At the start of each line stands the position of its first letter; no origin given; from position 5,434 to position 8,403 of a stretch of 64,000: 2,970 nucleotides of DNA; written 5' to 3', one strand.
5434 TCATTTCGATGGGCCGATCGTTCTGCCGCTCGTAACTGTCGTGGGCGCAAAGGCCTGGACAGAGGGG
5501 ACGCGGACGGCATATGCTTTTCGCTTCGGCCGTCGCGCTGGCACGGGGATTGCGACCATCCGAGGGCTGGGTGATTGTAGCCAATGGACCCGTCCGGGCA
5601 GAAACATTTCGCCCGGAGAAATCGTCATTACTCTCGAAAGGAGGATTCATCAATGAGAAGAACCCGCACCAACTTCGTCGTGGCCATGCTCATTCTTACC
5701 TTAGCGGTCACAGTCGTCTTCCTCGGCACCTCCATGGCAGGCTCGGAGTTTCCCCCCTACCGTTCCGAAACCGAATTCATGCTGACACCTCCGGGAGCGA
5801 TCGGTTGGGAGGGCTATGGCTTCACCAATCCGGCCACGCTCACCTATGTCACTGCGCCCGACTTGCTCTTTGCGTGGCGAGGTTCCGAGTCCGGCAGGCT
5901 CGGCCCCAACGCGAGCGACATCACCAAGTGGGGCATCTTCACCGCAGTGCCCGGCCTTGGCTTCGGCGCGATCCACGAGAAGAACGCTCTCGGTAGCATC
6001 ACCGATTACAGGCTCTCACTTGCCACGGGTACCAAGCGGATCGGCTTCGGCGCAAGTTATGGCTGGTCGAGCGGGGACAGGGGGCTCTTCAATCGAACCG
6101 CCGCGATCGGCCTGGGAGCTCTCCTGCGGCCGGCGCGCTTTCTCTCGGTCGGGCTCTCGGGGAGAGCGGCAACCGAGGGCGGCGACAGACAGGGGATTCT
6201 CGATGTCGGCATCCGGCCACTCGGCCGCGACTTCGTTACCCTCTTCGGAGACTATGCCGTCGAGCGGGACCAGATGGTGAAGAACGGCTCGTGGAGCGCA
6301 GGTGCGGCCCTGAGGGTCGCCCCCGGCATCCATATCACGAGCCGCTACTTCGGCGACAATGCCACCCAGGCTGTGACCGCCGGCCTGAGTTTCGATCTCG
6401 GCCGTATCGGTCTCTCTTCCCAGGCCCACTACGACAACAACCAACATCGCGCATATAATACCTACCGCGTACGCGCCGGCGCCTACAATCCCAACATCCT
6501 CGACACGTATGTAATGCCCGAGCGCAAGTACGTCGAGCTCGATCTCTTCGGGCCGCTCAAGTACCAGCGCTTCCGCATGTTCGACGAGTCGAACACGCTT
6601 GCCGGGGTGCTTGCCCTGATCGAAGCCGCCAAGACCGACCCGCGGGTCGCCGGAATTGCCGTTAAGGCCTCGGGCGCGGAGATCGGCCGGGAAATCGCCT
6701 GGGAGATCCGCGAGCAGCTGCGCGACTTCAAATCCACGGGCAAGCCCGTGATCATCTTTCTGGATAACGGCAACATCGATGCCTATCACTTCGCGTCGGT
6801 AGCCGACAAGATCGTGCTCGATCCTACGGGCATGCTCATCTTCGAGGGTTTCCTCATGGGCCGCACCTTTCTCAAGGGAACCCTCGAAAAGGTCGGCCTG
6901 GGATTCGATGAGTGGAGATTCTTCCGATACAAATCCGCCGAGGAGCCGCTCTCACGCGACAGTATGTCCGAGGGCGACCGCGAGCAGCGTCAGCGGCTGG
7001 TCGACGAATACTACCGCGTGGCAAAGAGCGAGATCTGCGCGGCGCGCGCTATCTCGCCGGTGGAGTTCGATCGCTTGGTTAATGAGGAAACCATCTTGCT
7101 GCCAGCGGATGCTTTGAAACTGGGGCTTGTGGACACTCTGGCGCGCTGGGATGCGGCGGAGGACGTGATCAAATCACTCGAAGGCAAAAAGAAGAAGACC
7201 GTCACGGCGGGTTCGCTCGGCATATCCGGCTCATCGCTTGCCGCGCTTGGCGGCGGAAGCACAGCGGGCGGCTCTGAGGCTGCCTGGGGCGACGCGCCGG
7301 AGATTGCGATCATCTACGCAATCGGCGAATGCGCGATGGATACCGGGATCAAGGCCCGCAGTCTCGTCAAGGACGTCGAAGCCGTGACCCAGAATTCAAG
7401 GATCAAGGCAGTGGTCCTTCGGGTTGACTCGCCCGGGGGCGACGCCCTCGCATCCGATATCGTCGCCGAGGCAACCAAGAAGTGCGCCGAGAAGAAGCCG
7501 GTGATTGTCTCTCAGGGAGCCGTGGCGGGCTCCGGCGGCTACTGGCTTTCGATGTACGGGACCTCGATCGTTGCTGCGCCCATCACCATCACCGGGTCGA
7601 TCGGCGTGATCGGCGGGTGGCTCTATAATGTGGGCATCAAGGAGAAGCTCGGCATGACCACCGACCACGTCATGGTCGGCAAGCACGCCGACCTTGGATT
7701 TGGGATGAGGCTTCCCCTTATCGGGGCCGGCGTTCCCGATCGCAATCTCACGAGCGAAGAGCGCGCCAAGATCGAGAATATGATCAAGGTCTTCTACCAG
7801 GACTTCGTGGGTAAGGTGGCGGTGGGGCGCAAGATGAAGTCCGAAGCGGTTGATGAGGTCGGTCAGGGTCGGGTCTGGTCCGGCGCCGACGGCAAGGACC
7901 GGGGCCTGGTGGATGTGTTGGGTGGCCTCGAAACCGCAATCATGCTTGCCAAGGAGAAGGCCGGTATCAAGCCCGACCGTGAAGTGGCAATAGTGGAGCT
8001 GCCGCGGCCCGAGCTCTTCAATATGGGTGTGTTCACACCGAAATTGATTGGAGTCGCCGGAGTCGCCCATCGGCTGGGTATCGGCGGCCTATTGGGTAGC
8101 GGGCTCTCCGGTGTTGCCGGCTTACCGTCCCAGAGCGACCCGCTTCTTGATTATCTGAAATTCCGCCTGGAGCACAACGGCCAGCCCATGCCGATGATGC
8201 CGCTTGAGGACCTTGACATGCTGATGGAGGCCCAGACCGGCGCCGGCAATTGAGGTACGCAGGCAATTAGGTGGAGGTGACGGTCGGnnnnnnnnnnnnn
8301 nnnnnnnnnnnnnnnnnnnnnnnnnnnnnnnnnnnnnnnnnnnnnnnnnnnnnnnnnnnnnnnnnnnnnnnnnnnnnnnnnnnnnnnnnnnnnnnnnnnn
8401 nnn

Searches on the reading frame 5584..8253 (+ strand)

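Call 8: search_protein_families(library=pfam, proteins=[window:5584-8253:+], max_evalue=1)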
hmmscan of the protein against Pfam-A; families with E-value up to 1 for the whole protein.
window:5584-8253:+ (889 aa): 5 families
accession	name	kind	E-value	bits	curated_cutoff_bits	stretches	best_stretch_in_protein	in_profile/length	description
PF01343.23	Peptidase_S49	-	6.2e-60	202.1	24.9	2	635-795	4-153/154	Peptidase family S49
PF00574.28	CLP_protease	-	0.068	13.5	20.2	1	591-658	30-95/182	Clp protease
PF01972.22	SDH_protease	-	0.079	12.4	31.3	1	605-663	89-145/286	ClpP-like SDH-type serine proteinase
PF25145.1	NfeD1b_N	-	0.14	12.1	40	1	602-676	26-98/189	NfeD1b, N-terminal domain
PF01058.29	Oxidored_q6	-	0.39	10.9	27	1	565-600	59-94/128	NADH ubiquinone oxidoreductase, 20 Kd subunit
